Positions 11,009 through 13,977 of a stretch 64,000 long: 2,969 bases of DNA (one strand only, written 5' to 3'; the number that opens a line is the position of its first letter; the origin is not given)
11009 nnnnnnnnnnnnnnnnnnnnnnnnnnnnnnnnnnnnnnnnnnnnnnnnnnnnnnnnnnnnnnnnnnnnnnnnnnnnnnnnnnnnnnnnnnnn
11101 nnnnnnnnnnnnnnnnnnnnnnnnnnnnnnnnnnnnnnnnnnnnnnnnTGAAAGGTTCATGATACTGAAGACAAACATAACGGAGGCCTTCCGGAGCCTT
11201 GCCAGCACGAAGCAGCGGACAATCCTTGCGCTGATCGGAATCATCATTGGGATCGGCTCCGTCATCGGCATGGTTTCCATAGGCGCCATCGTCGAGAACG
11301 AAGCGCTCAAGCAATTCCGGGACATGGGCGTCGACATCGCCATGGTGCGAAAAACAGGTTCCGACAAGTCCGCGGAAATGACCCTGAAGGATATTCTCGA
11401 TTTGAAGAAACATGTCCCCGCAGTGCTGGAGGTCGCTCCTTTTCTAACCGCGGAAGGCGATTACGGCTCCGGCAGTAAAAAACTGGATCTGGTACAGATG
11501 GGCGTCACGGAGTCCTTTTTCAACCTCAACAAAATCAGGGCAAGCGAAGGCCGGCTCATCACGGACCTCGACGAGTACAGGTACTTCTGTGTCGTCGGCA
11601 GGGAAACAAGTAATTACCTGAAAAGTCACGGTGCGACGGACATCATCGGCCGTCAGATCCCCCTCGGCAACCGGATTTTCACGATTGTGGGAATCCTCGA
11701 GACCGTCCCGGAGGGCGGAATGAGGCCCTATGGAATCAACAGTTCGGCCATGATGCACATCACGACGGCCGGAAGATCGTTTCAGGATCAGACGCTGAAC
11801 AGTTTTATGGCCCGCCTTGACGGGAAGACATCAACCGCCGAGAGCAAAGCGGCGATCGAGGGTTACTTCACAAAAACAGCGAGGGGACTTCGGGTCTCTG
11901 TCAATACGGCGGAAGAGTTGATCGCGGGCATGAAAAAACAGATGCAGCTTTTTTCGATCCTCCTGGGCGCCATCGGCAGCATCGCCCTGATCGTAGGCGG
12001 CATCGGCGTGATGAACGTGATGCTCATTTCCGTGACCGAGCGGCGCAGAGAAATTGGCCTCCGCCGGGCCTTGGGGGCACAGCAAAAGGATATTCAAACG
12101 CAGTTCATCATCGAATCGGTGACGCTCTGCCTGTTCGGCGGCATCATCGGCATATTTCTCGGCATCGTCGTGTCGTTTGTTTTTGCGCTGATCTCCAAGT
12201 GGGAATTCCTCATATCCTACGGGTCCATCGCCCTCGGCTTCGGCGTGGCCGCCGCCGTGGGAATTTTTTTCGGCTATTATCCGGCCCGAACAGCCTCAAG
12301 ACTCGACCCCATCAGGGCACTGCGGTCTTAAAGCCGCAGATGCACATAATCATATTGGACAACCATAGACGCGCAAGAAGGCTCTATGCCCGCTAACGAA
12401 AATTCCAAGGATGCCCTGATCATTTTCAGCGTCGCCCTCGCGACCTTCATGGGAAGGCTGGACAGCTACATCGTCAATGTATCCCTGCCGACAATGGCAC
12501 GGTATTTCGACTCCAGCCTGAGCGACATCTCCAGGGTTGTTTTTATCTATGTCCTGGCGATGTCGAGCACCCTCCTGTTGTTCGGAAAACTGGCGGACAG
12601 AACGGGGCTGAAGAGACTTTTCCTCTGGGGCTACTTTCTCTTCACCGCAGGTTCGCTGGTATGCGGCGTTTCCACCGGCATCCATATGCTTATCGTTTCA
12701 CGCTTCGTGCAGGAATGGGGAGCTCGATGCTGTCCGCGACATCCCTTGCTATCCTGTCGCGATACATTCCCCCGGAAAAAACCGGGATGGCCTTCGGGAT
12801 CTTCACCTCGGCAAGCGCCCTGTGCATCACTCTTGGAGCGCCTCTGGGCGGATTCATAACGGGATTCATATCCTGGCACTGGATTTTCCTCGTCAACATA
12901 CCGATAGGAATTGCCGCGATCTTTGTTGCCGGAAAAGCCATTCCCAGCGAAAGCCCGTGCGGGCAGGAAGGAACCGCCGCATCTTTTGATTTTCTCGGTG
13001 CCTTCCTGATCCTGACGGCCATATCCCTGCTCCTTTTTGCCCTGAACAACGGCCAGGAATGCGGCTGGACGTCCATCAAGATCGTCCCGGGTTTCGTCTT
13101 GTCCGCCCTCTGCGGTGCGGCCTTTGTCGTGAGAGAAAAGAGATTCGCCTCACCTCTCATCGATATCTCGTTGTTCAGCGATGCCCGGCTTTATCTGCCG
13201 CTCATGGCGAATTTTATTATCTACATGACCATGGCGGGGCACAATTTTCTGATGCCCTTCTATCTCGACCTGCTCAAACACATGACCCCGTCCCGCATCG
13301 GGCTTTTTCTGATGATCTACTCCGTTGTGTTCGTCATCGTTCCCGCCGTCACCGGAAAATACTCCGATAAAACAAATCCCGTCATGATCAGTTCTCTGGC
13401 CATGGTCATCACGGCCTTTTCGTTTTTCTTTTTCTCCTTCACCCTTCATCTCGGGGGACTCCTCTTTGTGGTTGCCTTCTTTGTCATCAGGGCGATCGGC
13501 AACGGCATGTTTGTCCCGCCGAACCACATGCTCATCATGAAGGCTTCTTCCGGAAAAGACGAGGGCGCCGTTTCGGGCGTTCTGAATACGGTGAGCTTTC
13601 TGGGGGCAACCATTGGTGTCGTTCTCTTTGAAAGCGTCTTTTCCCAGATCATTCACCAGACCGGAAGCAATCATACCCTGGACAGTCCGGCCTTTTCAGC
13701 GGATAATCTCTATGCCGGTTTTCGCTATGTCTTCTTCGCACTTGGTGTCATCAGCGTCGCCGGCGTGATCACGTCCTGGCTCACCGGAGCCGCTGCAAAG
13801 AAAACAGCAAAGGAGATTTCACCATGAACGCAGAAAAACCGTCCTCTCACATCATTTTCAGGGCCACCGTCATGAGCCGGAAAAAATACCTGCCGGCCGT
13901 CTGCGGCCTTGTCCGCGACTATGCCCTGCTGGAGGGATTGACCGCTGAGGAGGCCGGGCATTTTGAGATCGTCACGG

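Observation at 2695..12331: Hypothesis: Sec-exported Cys-rich proteins are substrates of the adjacent TolC / PAS-MFP / MacB-type tripartite exporter (two-step secretion)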

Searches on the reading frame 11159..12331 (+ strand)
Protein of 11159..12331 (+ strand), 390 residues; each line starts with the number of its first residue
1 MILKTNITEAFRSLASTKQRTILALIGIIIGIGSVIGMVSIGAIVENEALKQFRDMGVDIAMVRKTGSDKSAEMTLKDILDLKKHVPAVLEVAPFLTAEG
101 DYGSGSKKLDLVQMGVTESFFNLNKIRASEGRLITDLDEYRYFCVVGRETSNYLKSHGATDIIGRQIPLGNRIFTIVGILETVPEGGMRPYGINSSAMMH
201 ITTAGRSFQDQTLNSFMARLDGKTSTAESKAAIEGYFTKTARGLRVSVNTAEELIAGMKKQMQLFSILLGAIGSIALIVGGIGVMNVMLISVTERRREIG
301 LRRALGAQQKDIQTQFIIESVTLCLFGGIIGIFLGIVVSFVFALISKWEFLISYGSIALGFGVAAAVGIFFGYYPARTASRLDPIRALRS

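Call 5: search_protein_families(library=pfam, proteins=[window:11159-12331:+], max_evalue=0.01)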
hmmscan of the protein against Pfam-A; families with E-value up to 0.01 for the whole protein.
window:11159-12331:+ (390 aa): 4 families
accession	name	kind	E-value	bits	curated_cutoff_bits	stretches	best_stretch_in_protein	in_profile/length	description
PF12704.14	MacB_PCD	-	8.3e-33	114.9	27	1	21-235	1-206/207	MacB-like periplasmic core domain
PF02687.27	FtsX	-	3.3e-21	76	25.5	1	272-384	3-120/120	FtsX-like permease C-terminal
PF13273.12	DUF4064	-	2.9e-05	24.7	32.1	0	266-341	5-80/102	Protein of unknown function (DUF4064)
PF14342.11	DUF4396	-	0.0051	17.6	27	1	318-388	6-73/141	Domain of unknown function (DUF4396)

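Call 39: find_homologous_proteins(query=window:11159-12331:+, max_evalue=1e-60)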
Query window:11159-12331:+ (390 aa): 897 proteins with E <= 1e-60 among 8000 candidates; the best 120 are listed.
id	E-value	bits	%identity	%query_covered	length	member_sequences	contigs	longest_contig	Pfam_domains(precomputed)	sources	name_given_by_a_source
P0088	1.0e-242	823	99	100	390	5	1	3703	PF02687.28,PF12704.15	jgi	jgi:putative ABC transport system permease protein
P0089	9.0e-223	757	91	100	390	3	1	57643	PF02687.28,PF12704.15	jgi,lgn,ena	-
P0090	1.0e-214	731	87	100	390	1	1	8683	PF02687.28,PF12704.15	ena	-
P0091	6.5e-213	725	86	100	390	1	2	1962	PF02687.28,PF12704.15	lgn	-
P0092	3.7e-198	676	81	100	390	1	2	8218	PF13273.13,PF02687.28,PF12704.15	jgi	jgi:putative ABC transport system permease protein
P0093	1.3e-172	592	74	100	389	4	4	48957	PF02687.28,PF12704.15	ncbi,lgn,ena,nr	ncbi:MAG: ABC transporter permease [Syntrophales bacterium]|nr:ABC transporter permease [Syntrophale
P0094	3.5e-172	591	71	100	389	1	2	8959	PF02687.28,PF12704.15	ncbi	-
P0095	5.2e-172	590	74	100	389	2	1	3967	PF02687.28,PF12704.15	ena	-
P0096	3.8e-165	567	69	100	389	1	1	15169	PF02687.28,PF12704.15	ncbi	-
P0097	5.4e-165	567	70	99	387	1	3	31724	PF02687.28,PF12704.15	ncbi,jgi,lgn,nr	ncbi:MAG: FtsX-like permease family protein [Deltaproteobacteria bacterium]|nr:FtsX-like permease fa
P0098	9.6e-160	550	66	100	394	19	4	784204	PF02687.28,PF12704.15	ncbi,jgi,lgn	-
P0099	1.0e-151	523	63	100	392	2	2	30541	PF02687.28,PF12704.15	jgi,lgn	jgi:putative ABC transport system permease protein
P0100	2.3e-147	509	63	100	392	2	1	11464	PF13273.13,PF02687.28,PF12704.15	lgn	-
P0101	1.1e-145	503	61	100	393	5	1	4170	PF02687.28,PF12704.15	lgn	-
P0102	4.9e-145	501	63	100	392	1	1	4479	PF13273.13,PF02687.28,PF12704.15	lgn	-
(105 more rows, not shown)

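Call 40: find_encoding_contigs(protein=P0089, flank=10000, max_places=2)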
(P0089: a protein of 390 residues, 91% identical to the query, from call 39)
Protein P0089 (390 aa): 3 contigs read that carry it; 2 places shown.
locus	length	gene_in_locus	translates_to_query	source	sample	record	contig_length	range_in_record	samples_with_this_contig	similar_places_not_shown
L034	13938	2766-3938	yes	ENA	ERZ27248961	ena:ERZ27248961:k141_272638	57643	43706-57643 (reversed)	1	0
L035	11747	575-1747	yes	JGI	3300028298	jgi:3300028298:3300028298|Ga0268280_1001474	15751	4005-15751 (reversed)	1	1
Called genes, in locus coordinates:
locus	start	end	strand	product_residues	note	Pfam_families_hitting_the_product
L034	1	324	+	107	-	?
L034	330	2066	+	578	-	PF00989:PAS, PF13188:PAS_8 (weak), PF13426:PAS_9 (weak), PF25917:BSH_RND (faint), PF25990:Beta-barrel_YknX, PF25967:RND-MFP_C (weak)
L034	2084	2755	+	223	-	PF00005:ABC_tran, PF02463:SMC_N (faint), PF13304:AAA_21 (faint)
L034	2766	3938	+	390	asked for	PF12704:MacB_PCD, PF02687:FtsX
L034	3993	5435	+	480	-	PF00083:Sugar_tr, PF07690:MFS_1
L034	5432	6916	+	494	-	PF13581:HATPase_c_2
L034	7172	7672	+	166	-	PF05229:SCPU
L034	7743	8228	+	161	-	PF05229:SCPU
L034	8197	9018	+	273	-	PF00345:PapD_N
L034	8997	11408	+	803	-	PF00577:Usher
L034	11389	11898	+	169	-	PF05229:SCPU (weak)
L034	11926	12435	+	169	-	PF05229:SCPU (weak)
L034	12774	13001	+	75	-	-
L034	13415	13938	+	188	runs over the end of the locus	PF07894:SACK1 (faint), PF13091:PLDc_2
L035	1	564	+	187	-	?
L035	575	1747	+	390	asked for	PF12704:MacB_PCD, PF02687:FtsX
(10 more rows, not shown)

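Call 41: find_encoding_contigs(protein=P0093, flank=10000, max_places=2)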
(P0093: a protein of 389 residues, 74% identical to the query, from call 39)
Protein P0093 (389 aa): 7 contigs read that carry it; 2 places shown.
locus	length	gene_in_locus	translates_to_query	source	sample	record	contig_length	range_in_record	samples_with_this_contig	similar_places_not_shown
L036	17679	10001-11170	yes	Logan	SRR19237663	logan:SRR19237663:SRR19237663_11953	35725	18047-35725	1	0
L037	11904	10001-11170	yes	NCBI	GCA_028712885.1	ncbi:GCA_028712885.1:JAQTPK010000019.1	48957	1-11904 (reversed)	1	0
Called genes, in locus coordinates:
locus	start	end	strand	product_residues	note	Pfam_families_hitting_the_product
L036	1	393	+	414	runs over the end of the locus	PF00158:Sigma54_activat, PF01078:Mg_chelatase (faint), PF14532:Sigma54_activ_2, PF00004:AAA (weak), PF07724:AAA_2 (weak), PF07728:AAA_5 (weak), PF25601:AAA_lid_14, PF02954:HTH_8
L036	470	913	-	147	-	PF13581:HATPase_c_2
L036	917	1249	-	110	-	PF01740:STAS, PF13466:STAS_2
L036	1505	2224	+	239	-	PF10411:DsbC_N, PF13098:Thioredoxin_2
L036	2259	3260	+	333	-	PF09084:NMT1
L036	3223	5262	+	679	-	PF02743:dCache_1, PF22673:MCP-like_PDC_1, PF08269:dCache_2, PF17201:Cache_3-Cache_2 (faint), PF00672:HAMP, PF07228:SpoIIE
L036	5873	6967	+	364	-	PF02321:OEP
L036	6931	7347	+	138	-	-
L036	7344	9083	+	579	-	PF00989:PAS, PF08448:PAS_4 (weak), PF13188:PAS_8 (faint), PF13426:PAS_9, PF25917:BSH_RND (weak), PF25990:Beta-barrel_YknX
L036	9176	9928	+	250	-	PF02463:SMC_N (faint), PF00005:ABC_tran, PF13304:AAA_21 (faint)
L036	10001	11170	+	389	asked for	PF12704:MacB_PCD, PF02687:FtsX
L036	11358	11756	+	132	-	PF09394:Inhibitor_I42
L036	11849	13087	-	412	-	PF00534:Glycos_transf_1 (weak), PF13692:Glyco_trans_1_4 (weak)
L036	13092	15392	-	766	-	PF13439:Glyco_transf_4, PF00534:Glycos_transf_1, PF13692:Glyco_trans_1_4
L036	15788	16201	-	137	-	-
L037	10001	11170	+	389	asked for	PF12704:MacB_PCD, PF02687:FtsX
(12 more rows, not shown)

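Call 61: search_protein_families(library=ncbifam, proteins=[window:11159-12331:+], max_evalue=0.001)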
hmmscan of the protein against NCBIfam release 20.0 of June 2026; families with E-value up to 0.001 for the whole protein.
window:11159-12331:+ (390 aa): 7 families
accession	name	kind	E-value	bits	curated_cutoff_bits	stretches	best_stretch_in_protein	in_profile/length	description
NF007826.0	PRK10535.1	equivalog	9.3e-58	196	966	1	5-388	256-645/648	macrolide ABC transporter ATP-binding protein/permease MacB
TIGR03434.1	ADOP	subfamily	4.8e-35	120.9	622.3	2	244-390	655-802/803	ADOP family duplicated permease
TIGR02212.1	lolCE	equivalog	1.2e-08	34.3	362.45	1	274-389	274-409/411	lipoprotein-releasing ABC transporter permease subunit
NF038346.1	FtsX_actino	exception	2.5e-08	33.7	250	1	230-347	146-259/308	permease-like cell division protein FtsX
TIGR02213.1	lolE_release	exception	7.1e-08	31.7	540.35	1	275-350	275-351/411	lipoprotein-releasing ABC transporter permease subunit LolE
NF008357.0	PRK11146.1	exception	1e-07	31.1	439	1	279-352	282-356/414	lipoprotein-releasing ABC transporter permease subunit LolE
NF038347.1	FtsX_Gpos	exception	6.7e-05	22.4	225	1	269-335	170-237/296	permease-like cell division protein FtsX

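Call 70: list_cluster_members(proteins=[window:11159-12331:+, window:8722-10458:+, window:7142-8716:+, window:13824-15308:+, window:469-1461:-, window:45943-47142:-, window:26045-28294:-, window:28317-29615:-, window:17390-19798:+, window:35408-36715:-])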
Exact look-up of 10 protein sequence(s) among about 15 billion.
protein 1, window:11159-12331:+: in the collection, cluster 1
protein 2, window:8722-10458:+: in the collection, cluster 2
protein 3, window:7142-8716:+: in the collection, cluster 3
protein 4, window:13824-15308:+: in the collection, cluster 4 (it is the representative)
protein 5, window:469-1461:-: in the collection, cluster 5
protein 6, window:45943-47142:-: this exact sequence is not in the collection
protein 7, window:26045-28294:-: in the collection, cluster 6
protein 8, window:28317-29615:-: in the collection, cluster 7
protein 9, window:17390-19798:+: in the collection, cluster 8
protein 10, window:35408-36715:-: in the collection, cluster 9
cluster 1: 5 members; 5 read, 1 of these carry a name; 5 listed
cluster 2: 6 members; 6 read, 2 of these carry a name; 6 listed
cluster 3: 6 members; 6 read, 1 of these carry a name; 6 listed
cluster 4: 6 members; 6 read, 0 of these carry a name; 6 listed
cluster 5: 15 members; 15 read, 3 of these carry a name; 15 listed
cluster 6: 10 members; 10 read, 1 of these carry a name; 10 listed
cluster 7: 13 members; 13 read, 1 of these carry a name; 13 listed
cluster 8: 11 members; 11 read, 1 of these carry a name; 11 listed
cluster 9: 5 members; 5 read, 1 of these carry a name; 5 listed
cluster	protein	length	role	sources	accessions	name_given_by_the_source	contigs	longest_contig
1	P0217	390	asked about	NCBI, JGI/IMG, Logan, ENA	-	-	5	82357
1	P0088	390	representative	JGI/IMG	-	putative ABC transport system permease protein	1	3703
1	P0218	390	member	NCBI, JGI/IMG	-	-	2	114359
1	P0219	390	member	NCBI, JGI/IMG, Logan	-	-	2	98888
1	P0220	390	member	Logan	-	-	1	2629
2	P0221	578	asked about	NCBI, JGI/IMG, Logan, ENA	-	-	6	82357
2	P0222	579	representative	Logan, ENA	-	-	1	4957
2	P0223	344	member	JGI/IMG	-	multidrug efflux pump subunit AcrA (membrane-fusion protein)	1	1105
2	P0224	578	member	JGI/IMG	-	PAS domain S-box-containing protein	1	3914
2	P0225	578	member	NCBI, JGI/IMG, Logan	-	-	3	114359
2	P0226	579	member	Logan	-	-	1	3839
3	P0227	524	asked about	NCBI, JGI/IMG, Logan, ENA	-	-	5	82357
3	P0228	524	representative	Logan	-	-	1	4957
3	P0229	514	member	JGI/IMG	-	outer membrane protein TolC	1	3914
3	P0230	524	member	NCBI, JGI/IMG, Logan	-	-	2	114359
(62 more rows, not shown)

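Call 78: search_protein_families(library=padloc, proteins=[window:11159-12331:+], max_evalue=0.01)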
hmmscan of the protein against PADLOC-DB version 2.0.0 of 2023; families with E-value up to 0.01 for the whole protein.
window:11159-12331:+ (390 aa): 3 families
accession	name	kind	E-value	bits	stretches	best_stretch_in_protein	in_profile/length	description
PDLC01991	CARF_m8--CARF_LolE_TM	-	1.7e-06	24.4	1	278-381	445-549/810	-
PDLC01990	CARF_m8--CARF_Beta-galactosidase_LolE_TM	-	0.0016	13.7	1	272-339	1415-1482/1791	-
PDLC02024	Cas10_Id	-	0.0023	14.1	1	167-329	462-613/931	-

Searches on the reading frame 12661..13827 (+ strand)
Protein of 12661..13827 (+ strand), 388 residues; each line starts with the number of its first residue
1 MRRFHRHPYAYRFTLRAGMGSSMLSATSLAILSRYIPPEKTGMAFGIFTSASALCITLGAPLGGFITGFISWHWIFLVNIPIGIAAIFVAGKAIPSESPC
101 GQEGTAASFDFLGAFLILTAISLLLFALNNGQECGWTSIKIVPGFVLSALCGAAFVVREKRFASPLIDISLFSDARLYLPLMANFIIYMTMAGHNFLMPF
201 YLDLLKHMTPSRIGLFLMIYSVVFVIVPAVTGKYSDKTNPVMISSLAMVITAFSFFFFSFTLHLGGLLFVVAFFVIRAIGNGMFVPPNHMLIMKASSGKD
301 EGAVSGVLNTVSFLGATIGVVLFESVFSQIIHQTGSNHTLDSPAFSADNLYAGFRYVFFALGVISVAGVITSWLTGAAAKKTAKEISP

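Call 5: search_protein_families(library=pfam, proteins=[window:12661-13827:+], max_evalue=0.01)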
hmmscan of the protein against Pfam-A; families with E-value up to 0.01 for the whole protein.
window:12661-13827:+ (388 aa): 1 family
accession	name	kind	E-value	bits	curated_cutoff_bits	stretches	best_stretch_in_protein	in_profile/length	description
PF07690.21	MFS_1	-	3.6e-30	105.5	33.4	1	17-319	95-346/347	Major Facilitator Superfamily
